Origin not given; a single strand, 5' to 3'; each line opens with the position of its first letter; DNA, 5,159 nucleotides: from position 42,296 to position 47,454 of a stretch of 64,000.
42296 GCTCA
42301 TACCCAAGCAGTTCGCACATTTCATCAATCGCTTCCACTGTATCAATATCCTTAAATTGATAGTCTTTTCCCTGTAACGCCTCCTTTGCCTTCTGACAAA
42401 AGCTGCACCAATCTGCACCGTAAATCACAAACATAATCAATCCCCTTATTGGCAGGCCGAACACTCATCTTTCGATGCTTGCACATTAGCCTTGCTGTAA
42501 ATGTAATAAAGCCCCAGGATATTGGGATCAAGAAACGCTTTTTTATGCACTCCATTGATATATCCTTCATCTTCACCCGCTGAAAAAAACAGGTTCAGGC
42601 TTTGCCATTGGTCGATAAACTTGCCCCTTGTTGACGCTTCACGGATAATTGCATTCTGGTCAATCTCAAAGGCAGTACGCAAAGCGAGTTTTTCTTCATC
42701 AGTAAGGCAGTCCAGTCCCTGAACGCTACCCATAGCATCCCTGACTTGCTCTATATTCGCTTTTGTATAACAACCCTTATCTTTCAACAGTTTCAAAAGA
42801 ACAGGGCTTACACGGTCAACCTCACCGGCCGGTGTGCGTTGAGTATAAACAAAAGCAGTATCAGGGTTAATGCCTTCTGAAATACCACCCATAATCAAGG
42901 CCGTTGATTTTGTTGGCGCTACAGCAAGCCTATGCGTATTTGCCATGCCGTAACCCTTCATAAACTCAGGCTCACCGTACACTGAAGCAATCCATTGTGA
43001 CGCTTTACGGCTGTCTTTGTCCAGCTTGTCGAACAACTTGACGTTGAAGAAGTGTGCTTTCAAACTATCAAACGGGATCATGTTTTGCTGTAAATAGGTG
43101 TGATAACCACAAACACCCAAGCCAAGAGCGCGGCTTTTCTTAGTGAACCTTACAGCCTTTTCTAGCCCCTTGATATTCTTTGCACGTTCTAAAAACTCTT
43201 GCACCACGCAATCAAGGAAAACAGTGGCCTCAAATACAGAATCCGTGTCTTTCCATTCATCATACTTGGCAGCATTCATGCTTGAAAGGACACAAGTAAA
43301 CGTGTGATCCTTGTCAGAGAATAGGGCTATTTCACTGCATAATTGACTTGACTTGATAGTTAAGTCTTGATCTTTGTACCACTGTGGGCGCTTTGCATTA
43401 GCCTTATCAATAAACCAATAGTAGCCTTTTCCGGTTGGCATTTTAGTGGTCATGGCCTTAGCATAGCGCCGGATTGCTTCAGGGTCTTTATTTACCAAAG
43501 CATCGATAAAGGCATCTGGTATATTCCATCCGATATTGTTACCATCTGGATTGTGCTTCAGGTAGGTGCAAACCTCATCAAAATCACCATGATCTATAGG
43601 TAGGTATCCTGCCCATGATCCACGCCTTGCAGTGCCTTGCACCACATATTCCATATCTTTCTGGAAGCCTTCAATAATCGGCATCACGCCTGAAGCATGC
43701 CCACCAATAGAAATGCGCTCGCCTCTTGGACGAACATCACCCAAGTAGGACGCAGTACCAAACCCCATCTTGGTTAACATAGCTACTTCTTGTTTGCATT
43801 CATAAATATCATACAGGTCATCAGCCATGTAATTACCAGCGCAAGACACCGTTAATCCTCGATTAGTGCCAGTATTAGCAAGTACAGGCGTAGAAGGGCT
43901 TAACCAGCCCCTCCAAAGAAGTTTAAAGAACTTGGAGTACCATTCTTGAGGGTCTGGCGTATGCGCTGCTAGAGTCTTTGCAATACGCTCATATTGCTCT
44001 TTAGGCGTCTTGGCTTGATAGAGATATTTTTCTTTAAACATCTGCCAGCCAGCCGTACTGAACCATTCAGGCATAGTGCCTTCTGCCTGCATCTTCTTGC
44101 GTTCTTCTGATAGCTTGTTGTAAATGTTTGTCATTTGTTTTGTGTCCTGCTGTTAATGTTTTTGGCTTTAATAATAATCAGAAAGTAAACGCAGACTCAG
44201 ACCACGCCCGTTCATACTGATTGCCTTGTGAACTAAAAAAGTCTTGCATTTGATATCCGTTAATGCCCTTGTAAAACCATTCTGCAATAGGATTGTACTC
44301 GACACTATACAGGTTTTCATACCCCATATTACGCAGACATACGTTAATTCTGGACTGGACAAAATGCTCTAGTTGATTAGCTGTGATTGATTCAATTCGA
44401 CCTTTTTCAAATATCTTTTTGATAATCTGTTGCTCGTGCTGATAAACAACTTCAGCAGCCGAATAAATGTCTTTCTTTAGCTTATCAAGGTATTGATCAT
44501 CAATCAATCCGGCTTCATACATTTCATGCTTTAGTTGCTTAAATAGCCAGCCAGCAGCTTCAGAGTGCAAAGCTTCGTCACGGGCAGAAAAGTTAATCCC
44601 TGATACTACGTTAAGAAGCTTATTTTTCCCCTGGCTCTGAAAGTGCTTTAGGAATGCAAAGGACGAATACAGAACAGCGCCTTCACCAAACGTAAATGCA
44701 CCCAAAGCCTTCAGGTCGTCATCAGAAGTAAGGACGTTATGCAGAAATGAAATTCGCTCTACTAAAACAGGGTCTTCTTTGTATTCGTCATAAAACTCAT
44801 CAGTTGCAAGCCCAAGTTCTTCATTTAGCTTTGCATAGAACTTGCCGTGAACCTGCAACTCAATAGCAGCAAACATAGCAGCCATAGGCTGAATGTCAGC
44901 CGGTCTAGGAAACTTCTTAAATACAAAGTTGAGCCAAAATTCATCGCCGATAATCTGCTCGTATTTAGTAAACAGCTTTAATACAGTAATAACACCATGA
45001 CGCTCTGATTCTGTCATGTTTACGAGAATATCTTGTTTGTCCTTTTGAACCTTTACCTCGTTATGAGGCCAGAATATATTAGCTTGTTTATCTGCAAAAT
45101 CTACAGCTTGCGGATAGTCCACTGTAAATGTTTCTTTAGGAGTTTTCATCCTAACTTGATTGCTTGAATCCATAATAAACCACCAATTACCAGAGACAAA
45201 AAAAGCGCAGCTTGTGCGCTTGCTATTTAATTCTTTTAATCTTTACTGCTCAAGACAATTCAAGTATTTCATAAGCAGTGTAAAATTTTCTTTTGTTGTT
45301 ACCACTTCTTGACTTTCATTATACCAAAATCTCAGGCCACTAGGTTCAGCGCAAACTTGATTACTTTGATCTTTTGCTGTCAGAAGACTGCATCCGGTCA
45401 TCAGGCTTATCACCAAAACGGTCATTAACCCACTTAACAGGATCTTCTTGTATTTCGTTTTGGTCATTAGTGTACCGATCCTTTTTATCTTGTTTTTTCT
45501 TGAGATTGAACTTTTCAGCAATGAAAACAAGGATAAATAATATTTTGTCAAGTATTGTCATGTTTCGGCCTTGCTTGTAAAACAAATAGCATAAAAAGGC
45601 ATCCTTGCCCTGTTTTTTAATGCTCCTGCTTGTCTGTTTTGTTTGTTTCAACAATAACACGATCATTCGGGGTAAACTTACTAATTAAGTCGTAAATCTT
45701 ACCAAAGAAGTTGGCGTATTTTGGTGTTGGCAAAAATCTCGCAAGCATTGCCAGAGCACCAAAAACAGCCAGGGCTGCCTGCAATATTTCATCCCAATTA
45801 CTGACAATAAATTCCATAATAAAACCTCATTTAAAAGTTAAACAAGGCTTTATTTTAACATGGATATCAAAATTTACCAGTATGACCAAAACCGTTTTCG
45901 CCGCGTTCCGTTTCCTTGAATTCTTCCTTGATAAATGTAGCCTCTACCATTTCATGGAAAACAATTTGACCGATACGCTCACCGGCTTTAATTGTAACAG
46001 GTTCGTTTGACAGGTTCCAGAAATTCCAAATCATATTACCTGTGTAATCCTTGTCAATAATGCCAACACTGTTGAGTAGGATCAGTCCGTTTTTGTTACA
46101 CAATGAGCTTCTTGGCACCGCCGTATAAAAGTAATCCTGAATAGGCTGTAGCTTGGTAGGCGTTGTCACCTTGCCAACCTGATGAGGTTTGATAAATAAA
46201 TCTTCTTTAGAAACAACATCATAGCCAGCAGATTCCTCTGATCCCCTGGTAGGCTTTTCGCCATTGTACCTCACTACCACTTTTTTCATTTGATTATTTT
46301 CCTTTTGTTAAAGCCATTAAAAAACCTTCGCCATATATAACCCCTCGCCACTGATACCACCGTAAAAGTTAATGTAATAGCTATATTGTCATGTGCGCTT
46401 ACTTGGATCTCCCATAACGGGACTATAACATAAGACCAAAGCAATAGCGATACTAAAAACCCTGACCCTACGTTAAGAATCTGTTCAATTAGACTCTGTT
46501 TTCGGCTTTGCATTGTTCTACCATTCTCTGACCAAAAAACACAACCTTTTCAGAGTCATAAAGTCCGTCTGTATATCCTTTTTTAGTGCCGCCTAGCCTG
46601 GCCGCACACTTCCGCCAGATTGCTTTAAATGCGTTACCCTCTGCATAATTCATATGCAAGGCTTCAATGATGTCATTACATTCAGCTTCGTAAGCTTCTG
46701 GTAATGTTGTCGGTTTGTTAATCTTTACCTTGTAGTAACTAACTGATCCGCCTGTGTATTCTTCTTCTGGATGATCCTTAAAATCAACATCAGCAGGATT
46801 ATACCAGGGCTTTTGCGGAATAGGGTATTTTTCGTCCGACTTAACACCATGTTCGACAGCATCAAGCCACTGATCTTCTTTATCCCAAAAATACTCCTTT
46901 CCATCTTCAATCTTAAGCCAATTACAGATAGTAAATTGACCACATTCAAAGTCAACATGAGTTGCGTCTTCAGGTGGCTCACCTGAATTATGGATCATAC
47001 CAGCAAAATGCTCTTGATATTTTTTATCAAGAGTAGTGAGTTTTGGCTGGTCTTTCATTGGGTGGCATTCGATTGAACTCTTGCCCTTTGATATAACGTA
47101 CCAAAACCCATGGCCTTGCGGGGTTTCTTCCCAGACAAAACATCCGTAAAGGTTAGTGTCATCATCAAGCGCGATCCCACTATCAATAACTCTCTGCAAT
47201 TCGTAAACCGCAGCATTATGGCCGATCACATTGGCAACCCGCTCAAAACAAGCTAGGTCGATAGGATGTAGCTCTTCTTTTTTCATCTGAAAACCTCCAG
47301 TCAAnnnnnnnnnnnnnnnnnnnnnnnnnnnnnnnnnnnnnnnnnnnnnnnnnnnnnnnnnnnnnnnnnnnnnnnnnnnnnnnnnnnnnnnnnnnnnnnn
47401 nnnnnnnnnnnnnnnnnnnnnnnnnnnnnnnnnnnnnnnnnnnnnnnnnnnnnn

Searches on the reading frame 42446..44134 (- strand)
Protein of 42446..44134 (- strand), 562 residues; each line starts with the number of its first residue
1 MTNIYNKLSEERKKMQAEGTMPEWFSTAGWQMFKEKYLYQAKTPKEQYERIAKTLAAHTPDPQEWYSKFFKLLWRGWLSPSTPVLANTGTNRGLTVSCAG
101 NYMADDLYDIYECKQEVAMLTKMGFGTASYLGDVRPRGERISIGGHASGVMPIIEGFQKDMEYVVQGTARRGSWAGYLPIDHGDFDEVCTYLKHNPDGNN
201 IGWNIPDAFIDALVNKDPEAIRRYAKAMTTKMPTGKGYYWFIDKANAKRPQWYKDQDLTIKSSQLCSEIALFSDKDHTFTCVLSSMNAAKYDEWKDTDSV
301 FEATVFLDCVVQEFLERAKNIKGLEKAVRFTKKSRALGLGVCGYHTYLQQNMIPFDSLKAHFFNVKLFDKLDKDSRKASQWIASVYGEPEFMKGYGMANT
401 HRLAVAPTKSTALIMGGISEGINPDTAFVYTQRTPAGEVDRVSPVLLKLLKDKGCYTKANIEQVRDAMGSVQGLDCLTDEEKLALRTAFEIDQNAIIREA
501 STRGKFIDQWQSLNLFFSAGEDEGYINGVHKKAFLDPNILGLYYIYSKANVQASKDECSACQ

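Call 14: search_protein_families(library=pfam, proteins=[window:42446-44134:-], max_evalue=0.001)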
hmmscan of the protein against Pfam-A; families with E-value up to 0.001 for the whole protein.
window:42446-44134:- (562 aa): 2 families
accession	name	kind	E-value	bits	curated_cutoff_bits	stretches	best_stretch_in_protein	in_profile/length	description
PF02867.20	Ribonuc_red_lgC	-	3.5e-70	237.6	23.9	3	392-533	373-512/523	Ribonucleotide reductase, barrel domain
PF00317.26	Ribonuc_red_lgN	-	6.7e-14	52.2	28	1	25-93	3-77/77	Ribonucleotide reductase, all-alpha domain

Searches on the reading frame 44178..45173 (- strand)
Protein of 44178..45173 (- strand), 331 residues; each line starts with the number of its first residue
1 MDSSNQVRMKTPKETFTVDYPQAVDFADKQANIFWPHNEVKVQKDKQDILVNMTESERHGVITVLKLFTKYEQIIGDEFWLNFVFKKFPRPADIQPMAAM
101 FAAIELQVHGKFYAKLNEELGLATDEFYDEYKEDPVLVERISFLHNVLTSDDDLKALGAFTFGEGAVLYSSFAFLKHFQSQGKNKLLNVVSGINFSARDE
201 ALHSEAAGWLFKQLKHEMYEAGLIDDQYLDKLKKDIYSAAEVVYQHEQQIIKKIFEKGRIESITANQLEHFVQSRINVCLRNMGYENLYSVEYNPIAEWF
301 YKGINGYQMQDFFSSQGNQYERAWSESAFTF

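Call 14: search_protein_families(library=pfam, proteins=[window:44178-45173:-], max_evalue=0.001)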
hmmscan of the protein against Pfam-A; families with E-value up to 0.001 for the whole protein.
window:44178-45173:- (331 aa): 1 family
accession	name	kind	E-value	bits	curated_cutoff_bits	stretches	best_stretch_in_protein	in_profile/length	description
PF00268.27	Ribonuc_red_sm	-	3.8e-42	145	33.6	1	15-295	4-281/281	Ribonucleotide reductase, small chain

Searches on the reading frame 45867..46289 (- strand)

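Call 40: search_protein_families(library=pfam, proteins=[window:45867-46289:-], max_evalue=0.01)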
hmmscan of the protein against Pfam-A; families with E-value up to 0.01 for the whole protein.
window:45867-46289:- (140 aa): 2 families
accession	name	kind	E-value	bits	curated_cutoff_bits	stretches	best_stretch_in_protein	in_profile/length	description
PF00692.24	dUTPase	-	9.4e-28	97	22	1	11-138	4-129/129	dUTPase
PF22769.1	DCD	-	1.9e-09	38.2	27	1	28-114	68-153/153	dCTP deaminase-like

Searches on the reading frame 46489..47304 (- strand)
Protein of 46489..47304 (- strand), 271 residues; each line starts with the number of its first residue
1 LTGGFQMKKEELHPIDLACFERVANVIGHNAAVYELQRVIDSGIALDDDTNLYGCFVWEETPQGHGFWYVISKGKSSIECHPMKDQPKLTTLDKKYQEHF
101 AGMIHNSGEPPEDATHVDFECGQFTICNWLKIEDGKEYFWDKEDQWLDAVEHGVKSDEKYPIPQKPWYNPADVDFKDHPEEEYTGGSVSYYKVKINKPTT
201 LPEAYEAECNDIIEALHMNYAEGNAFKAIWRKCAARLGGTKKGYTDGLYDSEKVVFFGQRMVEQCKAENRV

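Call 40: search_protein_families(library=pfam, proteins=[window:46489-47304:-], max_evalue=0.01)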
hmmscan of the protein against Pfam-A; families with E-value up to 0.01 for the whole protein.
window:46489-47304:- (271 aa): 0 families

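Call 71: search_protein_families(library=phrogs, proteins=[window:46489-47304:-], max_evalue=0.001)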
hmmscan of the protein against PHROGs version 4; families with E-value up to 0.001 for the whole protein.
window:46489-47304:- (271 aa): 8 families
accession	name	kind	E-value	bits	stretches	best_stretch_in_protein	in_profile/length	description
phrog_4521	-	unknown function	4.5e-35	122.8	1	177-268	326-417/423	-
phrog_35442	-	unknown function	1.3e-32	114.1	1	176-267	94-189/192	-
phrog_7063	-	other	3.3e-23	83.5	1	177-266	222-312/316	3'-phosphatase, 5'-polynucleotide kinase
phrog_9919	-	unknown function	4.9e-23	83.2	1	182-267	3-88/157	-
phrog_27924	-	unknown function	9.7e-19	69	1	181-269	85-173/174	-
phrog_37456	-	unknown function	3.5e-18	67.3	1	181-262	3-84/202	-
phrog_16354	-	unknown function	2.6e-12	47.8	1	16-73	8-69/76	-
phrog_10949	-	unknown function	0.00049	21.5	0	51-69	55-73/80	-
